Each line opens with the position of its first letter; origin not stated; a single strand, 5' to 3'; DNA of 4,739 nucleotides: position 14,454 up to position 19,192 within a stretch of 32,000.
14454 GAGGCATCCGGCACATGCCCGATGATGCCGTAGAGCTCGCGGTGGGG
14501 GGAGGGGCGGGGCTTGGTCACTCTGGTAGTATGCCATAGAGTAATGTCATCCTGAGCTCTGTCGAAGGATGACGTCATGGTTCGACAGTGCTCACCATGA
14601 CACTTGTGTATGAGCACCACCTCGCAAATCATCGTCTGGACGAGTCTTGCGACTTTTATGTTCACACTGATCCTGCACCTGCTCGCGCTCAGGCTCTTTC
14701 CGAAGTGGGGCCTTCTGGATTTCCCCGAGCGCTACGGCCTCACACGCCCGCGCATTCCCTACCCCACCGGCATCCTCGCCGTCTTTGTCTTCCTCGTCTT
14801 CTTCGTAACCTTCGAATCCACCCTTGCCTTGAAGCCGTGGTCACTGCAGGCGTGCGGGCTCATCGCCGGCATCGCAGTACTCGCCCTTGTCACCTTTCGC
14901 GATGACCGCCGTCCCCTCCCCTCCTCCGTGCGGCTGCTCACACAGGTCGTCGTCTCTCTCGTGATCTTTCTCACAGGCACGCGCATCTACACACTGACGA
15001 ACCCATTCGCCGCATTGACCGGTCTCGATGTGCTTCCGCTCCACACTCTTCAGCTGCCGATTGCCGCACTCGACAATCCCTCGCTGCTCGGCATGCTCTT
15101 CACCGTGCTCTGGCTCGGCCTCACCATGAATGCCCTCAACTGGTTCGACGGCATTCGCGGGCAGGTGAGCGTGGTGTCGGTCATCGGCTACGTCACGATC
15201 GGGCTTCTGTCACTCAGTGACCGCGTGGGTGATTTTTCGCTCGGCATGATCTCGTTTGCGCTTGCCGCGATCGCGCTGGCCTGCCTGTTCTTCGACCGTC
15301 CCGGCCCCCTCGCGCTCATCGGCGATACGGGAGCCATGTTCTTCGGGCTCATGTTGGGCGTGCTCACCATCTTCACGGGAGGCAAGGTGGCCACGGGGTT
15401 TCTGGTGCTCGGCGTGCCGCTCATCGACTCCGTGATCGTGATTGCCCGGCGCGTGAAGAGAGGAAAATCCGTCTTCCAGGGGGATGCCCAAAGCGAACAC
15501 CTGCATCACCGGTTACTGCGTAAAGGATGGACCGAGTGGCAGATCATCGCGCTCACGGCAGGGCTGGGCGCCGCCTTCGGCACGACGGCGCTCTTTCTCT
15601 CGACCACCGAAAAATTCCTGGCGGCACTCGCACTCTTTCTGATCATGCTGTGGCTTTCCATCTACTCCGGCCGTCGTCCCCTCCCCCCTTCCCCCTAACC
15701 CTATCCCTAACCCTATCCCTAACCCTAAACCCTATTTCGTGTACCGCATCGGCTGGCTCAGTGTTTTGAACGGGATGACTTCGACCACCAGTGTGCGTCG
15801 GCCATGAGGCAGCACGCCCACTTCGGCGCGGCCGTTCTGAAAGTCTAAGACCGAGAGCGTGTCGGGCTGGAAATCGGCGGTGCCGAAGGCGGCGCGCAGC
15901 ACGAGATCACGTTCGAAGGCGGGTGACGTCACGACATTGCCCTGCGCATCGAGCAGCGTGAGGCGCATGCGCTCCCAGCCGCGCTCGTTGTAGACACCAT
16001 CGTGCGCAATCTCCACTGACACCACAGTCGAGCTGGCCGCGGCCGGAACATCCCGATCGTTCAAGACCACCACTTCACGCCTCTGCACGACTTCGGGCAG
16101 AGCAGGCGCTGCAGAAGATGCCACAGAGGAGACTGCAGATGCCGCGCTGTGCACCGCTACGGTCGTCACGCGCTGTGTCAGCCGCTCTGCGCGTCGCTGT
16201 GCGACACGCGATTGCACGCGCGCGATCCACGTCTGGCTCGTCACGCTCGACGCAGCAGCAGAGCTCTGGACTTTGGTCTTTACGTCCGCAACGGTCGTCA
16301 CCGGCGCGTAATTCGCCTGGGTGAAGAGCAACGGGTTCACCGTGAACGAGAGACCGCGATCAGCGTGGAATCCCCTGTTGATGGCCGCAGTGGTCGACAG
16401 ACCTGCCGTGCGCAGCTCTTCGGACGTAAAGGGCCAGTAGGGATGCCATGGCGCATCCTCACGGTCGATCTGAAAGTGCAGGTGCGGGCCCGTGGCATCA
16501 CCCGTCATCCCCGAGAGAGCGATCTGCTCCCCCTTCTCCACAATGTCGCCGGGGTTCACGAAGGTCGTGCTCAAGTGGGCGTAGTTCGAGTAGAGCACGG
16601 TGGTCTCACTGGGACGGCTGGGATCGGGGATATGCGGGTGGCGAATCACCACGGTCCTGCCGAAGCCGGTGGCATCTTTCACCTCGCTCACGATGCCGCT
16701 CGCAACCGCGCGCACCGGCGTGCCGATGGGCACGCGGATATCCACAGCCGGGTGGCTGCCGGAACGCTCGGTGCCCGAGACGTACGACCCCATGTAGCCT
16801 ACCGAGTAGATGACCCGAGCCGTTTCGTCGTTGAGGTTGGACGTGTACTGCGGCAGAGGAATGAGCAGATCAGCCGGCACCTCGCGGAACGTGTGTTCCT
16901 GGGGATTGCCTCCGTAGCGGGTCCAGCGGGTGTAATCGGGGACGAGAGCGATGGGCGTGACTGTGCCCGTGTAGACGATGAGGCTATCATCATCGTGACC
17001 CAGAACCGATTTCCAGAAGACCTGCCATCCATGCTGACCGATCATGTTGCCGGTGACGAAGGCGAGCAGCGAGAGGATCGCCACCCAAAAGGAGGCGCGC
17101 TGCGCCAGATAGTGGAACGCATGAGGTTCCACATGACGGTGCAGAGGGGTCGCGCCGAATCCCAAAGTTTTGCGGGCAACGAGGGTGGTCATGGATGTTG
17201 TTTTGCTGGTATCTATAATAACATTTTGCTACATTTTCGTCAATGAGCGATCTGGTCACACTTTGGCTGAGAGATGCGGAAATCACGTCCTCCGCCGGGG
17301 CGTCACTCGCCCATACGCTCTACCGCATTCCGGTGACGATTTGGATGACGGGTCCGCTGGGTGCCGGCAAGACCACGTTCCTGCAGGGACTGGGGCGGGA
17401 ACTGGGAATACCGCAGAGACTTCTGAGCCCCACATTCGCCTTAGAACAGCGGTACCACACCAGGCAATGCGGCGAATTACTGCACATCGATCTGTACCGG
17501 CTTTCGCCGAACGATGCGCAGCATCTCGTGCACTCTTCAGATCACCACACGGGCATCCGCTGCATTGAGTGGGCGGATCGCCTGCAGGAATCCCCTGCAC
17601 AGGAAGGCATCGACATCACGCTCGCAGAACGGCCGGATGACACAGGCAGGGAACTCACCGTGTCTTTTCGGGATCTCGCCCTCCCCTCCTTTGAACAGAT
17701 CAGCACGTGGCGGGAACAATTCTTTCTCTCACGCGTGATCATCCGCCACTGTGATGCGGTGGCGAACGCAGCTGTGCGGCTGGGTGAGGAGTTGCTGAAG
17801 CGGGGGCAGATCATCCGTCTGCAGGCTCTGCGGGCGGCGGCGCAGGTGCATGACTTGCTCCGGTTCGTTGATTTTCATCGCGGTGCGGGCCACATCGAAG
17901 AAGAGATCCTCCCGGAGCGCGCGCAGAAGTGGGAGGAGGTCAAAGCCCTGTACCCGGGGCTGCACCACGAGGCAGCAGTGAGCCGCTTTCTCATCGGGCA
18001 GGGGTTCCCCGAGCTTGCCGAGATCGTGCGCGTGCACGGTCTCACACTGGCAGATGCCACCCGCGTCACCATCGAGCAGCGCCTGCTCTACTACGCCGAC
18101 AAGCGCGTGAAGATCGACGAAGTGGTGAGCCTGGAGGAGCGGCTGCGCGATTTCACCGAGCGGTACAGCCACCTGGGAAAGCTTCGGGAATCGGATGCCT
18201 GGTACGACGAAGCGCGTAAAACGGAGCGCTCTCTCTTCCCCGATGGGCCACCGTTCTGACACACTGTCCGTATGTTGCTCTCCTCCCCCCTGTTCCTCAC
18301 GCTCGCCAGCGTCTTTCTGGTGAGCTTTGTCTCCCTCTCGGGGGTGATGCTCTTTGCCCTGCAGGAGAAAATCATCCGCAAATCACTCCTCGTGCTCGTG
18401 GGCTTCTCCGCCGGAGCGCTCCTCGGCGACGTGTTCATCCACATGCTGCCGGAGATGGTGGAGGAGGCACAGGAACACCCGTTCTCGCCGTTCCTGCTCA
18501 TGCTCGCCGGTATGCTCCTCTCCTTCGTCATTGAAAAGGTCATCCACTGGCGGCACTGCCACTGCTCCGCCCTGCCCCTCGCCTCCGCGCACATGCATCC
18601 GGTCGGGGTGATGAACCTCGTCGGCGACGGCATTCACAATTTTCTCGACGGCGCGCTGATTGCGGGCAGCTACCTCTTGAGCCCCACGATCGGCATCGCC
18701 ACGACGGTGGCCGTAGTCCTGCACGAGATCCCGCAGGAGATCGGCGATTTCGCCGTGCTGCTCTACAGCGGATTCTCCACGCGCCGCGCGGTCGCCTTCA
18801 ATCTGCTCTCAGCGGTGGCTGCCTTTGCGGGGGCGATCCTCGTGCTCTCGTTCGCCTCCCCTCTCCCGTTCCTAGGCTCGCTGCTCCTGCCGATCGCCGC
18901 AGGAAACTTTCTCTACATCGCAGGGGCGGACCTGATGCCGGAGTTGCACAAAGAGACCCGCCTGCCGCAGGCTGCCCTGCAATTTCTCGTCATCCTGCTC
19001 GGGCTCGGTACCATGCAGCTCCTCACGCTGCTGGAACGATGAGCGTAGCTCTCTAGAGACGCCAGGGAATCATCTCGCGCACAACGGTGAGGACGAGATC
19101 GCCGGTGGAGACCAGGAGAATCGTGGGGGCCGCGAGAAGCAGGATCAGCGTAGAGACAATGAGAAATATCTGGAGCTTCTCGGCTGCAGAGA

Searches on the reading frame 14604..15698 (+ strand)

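Call 96: search_protein_families(library=pfam, proteins=[window:14604-15698:+], max_evalue=0.001)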
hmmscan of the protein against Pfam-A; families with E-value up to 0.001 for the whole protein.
window:14604-15698:+ (364 aa): 1 family
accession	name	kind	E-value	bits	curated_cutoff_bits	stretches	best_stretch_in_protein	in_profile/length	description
PF00953.26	Glycos_transf_4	-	2.8e-20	73.3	27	1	85-257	3-158/160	Glycosyl transferase family 4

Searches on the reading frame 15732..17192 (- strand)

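Call 19: search_protein_families(library=pfam, proteins=[window:15732-17192:-], max_evalue=0.001)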
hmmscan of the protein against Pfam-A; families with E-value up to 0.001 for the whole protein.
window:15732-17192:- (486 aa): 1 family
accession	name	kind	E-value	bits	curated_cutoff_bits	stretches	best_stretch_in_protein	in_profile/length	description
PF01551.29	Peptidase_M23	-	4.1e-24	85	28.7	1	146-249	2-94/96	Peptidase family M23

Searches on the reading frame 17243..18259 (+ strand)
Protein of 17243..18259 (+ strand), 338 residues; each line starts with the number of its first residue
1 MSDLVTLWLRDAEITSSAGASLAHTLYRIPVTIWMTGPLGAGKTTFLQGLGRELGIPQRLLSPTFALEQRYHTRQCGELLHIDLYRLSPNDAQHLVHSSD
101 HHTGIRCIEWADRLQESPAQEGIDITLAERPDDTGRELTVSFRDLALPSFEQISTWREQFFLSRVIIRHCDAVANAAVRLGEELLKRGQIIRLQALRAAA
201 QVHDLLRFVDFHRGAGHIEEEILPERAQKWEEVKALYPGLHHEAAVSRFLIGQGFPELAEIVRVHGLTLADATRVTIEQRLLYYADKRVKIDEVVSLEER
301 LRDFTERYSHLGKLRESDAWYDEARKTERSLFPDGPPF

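Call 19: search_protein_families(library=pfam, proteins=[window:17243-18259:+], max_evalue=0.001)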
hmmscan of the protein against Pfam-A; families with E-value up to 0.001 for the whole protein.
window:17243-18259:+ (338 aa): 1 family
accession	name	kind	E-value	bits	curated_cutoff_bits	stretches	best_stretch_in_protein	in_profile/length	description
PF02367.23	TsaE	-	2e-25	89.6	26.6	1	11-131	3-122/128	Threonylcarbamoyl adenosine biosynthesis protein TsaE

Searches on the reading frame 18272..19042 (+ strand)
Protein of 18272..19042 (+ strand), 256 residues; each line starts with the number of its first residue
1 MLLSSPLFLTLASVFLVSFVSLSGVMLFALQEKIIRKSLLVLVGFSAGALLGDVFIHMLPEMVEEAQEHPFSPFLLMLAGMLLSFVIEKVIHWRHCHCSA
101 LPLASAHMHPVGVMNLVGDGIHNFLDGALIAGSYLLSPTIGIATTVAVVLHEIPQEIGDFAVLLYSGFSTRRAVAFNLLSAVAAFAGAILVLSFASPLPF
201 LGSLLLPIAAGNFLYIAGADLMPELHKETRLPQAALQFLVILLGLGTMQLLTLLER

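Call 19: search_protein_families(library=pfam, proteins=[window:18272-19042:+], max_evalue=0.001)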
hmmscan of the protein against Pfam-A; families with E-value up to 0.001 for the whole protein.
window:18272-19042:+ (256 aa): 1 family
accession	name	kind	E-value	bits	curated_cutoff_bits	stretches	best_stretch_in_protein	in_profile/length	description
PF02535.28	Zip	-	8.8e-40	137.3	35.1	2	108-251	174-322/323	ZIP Zinc transporter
